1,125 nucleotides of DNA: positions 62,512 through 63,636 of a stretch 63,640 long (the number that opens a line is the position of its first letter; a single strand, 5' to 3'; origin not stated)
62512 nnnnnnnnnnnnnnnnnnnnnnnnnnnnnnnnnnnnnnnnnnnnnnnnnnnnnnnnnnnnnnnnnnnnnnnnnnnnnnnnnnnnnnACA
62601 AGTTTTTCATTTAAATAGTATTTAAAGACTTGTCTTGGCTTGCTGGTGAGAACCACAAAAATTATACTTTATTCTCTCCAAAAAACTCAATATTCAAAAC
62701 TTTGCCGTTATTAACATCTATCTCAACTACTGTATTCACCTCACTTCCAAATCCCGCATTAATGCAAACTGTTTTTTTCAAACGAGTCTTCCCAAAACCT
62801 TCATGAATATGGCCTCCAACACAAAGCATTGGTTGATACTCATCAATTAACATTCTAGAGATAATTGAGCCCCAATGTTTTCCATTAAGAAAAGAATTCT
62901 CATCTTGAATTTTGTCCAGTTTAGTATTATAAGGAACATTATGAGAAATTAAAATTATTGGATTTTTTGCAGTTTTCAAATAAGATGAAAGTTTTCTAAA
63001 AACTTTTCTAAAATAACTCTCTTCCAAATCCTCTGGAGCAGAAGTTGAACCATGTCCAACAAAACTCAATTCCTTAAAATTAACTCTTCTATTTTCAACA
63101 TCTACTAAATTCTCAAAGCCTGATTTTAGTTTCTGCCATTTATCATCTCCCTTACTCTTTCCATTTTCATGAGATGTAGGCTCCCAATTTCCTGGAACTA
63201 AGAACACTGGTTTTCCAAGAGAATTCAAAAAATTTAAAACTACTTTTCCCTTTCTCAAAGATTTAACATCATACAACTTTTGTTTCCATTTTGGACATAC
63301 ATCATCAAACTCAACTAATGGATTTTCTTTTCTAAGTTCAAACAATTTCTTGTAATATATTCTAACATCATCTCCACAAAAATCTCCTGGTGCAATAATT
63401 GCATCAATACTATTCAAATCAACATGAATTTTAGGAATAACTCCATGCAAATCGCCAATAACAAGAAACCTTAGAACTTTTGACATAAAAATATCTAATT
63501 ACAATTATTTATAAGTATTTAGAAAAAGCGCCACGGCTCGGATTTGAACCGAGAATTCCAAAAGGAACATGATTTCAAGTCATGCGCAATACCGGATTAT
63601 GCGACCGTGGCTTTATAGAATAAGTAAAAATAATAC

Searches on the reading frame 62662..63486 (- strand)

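Call 46: search_protein_families(library=pfam, proteins=[window:62662-63486:-], max_evalue=0.00001)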
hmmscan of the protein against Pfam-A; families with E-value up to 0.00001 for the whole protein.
window:62662-63486:- (274 aa): 1 family
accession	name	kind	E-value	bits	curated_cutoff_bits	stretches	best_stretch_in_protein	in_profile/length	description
PF00149.33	Metallophos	-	6.8e-12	46.7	21.5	1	5-229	1-190/191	Calcineurin-like phosphoesterase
